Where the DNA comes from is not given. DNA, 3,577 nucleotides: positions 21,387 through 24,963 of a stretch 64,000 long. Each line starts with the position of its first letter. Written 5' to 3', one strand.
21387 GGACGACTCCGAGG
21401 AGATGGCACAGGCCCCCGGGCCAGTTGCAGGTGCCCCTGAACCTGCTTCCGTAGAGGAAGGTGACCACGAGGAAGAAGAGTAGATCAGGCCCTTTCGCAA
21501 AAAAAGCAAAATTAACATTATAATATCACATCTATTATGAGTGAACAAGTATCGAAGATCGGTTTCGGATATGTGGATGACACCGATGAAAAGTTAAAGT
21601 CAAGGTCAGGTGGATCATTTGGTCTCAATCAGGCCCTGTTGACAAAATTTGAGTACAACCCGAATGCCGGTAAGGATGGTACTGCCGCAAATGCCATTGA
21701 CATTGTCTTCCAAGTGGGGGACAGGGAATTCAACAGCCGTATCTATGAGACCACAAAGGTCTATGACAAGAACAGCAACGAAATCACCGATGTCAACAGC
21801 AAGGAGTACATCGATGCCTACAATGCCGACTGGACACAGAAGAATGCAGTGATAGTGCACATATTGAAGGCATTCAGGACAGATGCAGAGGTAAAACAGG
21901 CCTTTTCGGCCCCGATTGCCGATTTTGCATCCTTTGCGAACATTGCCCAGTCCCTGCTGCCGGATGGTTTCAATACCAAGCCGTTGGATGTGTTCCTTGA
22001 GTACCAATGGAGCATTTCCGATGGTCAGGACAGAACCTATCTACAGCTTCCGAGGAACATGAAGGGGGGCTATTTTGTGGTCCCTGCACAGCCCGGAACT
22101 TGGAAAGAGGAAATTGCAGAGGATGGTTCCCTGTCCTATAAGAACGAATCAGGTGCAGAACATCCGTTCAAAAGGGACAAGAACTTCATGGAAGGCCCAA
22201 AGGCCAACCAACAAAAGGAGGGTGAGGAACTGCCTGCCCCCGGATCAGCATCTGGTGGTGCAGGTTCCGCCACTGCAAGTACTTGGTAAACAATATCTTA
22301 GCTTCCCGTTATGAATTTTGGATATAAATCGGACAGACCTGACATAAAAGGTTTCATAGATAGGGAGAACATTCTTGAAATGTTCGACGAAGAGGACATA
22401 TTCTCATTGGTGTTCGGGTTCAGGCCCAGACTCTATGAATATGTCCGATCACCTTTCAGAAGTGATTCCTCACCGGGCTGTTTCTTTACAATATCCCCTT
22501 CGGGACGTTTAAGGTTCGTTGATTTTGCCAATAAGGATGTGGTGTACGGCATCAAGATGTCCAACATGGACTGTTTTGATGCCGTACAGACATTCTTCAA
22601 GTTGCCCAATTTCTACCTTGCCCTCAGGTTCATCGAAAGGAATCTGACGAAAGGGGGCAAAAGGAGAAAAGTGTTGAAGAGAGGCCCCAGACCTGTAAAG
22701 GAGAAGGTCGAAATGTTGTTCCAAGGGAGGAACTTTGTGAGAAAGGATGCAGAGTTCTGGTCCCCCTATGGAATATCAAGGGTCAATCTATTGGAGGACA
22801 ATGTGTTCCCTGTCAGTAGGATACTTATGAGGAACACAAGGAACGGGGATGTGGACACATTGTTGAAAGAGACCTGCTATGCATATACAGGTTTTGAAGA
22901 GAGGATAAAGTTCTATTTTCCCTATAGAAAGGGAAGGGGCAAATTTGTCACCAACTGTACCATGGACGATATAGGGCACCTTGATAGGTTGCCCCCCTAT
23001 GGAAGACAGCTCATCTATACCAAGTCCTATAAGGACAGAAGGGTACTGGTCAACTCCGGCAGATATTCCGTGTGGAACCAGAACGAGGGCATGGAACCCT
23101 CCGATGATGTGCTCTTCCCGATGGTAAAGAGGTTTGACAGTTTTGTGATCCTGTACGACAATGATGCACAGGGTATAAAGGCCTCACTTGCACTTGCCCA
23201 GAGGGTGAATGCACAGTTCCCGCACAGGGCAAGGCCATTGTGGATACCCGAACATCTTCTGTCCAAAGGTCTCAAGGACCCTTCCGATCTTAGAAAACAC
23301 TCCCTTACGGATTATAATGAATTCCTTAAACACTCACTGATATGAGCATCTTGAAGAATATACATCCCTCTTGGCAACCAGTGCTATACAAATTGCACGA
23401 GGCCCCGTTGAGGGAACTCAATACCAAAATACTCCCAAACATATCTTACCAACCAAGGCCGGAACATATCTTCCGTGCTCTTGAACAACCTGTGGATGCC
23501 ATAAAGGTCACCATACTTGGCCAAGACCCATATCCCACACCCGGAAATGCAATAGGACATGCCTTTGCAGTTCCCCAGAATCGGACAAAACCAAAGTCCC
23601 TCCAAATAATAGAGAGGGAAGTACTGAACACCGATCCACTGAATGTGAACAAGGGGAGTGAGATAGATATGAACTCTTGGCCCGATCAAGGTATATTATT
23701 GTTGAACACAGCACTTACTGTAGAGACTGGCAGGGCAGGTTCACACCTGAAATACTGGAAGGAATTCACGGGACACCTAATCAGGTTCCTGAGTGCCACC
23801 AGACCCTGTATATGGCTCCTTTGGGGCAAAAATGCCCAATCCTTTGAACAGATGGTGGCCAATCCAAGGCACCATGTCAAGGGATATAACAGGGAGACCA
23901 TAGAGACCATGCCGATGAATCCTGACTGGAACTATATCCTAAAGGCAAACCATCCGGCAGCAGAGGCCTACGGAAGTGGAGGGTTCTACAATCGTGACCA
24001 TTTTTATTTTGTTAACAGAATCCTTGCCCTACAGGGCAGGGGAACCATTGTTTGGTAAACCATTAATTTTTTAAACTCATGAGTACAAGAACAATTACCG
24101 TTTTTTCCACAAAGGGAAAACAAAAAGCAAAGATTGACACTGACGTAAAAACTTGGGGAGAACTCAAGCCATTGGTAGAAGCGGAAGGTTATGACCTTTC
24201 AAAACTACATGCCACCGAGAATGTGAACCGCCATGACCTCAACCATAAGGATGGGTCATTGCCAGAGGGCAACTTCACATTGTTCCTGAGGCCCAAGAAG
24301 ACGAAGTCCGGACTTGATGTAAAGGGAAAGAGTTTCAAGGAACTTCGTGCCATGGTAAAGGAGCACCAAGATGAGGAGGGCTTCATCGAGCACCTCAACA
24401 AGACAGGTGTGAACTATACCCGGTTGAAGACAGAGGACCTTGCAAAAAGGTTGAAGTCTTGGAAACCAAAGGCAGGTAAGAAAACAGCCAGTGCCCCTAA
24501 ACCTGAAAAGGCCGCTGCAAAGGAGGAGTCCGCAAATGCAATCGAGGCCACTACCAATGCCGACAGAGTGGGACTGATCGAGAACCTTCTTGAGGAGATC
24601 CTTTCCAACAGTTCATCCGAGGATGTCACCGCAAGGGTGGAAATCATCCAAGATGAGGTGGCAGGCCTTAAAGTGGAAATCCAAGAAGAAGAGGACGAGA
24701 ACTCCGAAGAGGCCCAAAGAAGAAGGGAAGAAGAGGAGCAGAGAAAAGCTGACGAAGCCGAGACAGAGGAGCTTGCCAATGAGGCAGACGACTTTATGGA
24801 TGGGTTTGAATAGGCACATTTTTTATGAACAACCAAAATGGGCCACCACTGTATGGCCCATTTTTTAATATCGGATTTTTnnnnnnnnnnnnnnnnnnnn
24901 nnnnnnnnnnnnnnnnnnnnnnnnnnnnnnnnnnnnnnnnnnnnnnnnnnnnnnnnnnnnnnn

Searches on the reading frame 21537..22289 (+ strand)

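Call 36: search_protein_families(library=phrogs, proteins=[window:21537-22289:+], max_evalue=0.00001)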
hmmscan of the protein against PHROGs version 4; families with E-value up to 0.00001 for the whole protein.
window:21537-22289:+ (250 aa): 1 family
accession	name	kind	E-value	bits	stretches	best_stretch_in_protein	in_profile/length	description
phrog_15339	-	unknown function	4.6e-66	224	1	13-250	8-252/252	-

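Call 65: search_protein_families(library=pfam, proteins=[window:21537-22289:+], max_evalue=0.1)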
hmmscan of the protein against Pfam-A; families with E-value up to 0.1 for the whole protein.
window:21537-22289:+ (250 aa): 0 families

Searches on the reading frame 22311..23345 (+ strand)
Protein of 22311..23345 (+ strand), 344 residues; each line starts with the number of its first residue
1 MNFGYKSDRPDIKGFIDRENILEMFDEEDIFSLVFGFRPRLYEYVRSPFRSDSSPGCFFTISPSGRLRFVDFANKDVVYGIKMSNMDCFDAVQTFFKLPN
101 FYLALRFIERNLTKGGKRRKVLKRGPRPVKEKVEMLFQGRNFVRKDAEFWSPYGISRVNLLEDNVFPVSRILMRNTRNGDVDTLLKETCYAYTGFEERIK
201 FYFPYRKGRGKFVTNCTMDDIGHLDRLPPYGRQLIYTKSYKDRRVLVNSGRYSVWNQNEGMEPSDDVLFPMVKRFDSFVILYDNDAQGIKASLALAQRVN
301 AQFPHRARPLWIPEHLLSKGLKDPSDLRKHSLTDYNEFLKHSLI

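Call 36: search_protein_families(library=phrogs, proteins=[window:22311-23345:+], max_evalue=0.00001)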
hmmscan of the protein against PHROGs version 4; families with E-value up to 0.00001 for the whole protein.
window:22311-23345:+ (344 aa): 1 family
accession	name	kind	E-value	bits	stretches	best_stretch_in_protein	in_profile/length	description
phrog_12622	-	DNA, RNA and nucleotide metabolism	1.2e-84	285.8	1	11-330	21-353/415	DNA primase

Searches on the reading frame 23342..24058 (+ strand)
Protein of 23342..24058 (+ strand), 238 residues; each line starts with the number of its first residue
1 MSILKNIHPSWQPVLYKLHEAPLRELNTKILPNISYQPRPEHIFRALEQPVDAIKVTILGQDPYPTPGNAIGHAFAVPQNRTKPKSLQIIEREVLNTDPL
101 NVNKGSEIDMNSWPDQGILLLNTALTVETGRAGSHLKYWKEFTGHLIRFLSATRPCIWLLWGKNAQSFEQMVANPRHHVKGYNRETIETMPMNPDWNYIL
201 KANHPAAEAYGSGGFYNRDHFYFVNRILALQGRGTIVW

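Call 36: search_protein_families(library=phrogs, proteins=[window:23342-24058:+], max_evalue=0.00001)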
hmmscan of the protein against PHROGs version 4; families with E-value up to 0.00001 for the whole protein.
window:23342-24058:+ (238 aa): 1 family
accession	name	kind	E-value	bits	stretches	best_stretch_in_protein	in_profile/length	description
phrog_12143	-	unknown function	1.5e-61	208.7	1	5-238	4-227/227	-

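Call 65: search_protein_families(library=pfam, proteins=[window:23342-24058:+], max_evalue=0.1)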
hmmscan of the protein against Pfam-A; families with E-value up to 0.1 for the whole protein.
window:23342-24058:+ (238 aa): 1 family
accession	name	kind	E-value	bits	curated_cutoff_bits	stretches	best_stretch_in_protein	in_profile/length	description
PF03167.25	UDG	-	6.3e-07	30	24.3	1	54-211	8-124/141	Uracil DNA glycosylase superfamily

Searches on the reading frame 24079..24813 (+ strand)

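Call 36: search_protein_families(library=phrogs, proteins=[window:24079-24813:+], max_evalue=0.00001)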
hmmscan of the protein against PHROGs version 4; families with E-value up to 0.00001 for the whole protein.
window:24079-24813:+ (244 aa): 1 family
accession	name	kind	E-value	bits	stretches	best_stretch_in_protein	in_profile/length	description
phrog_15560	-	unknown function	1.2e-40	140.7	1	3-205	8-218/289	-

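Call 65: search_protein_families(library=pfam, proteins=[window:24079-24813:+], max_evalue=0.1)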
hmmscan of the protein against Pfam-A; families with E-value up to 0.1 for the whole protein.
window:24079-24813:+ (244 aa): 0 families
